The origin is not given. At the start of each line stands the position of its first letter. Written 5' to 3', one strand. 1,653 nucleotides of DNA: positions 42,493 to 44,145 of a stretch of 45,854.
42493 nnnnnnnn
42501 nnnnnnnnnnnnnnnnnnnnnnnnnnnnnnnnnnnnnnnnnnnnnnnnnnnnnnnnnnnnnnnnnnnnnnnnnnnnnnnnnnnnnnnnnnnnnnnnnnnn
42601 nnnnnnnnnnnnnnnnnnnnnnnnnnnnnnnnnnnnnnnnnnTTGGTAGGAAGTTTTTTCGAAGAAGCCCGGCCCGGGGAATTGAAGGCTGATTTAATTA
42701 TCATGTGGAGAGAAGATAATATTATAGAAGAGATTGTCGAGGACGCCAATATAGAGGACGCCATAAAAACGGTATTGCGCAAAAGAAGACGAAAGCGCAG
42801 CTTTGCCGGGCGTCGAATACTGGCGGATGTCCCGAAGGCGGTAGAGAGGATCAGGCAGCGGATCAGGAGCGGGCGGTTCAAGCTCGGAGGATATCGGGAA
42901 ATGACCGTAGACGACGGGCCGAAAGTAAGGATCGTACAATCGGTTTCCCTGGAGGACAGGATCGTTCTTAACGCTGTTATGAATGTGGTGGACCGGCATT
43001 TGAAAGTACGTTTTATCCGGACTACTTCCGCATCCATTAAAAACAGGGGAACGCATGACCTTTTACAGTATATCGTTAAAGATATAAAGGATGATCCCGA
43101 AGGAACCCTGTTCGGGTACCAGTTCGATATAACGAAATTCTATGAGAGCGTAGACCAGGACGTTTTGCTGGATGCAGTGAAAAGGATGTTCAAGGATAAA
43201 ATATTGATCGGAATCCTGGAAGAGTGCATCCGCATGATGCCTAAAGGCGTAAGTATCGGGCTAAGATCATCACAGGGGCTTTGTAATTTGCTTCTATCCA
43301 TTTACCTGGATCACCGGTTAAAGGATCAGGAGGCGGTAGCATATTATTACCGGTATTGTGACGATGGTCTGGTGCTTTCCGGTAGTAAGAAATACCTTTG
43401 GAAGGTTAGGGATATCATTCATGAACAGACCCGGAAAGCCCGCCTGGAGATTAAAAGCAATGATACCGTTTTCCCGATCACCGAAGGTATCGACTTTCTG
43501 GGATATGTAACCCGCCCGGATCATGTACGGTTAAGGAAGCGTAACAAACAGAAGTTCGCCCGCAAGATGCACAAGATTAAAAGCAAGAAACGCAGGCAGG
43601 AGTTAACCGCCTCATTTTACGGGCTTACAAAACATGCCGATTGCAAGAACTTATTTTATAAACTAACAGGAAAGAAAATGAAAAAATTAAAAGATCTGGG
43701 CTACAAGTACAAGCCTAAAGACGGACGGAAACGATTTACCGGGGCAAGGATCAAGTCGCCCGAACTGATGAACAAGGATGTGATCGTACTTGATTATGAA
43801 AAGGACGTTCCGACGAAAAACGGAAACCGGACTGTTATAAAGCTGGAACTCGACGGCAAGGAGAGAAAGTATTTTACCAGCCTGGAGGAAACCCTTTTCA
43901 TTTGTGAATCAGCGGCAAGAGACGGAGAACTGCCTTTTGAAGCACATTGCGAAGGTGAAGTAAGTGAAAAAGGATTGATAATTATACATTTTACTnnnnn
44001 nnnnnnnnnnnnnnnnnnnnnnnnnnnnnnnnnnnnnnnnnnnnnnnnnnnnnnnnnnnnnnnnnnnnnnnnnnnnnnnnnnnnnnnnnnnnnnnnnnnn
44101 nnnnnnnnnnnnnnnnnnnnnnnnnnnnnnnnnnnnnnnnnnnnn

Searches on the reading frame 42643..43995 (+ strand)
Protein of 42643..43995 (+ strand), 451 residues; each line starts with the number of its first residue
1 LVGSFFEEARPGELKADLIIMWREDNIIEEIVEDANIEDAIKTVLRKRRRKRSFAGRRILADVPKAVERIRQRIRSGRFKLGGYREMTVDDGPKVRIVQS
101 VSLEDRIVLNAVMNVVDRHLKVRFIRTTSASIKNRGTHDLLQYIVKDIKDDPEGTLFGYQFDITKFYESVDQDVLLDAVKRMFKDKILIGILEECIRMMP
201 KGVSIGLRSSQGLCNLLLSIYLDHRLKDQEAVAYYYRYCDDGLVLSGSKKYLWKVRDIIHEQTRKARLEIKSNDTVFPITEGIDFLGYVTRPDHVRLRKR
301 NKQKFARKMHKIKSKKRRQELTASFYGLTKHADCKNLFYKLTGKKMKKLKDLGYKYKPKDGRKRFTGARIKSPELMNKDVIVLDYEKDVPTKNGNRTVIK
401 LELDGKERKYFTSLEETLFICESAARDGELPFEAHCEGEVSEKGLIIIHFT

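Call 7: search_protein_families(library=pfam, proteins=[window:42643-43995:+], max_evalue=0.01)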
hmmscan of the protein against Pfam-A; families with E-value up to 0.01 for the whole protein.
window:42643-43995:+ (451 aa): 1 family
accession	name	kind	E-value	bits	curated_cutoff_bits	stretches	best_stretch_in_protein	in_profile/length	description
PF00078.32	RVT_1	-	6.8e-14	52.5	29.6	1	94-288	8-203/205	Reverse transcriptase (RNA-dependent DNA polymerase)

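Call 82: search_protein_families(library=phrogs, proteins=[window:42643-43995:+], max_evalue=0.001)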
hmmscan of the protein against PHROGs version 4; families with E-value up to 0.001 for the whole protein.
window:42643-43995:+ (451 aa): 3 families
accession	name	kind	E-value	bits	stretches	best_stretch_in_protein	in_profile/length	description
phrog_1423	-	DNA, RNA and nucleotide metabolism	1.4e-89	302.6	1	23-387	98-472/1040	Reverse transcriptase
phrog_2825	-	DNA, RNA and nucleotide metabolism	4.5e-08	33.6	1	160-334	114-282/336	polymerase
phrog_19665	-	unknown function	1.9e-06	29.2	1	346-434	2-89/105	-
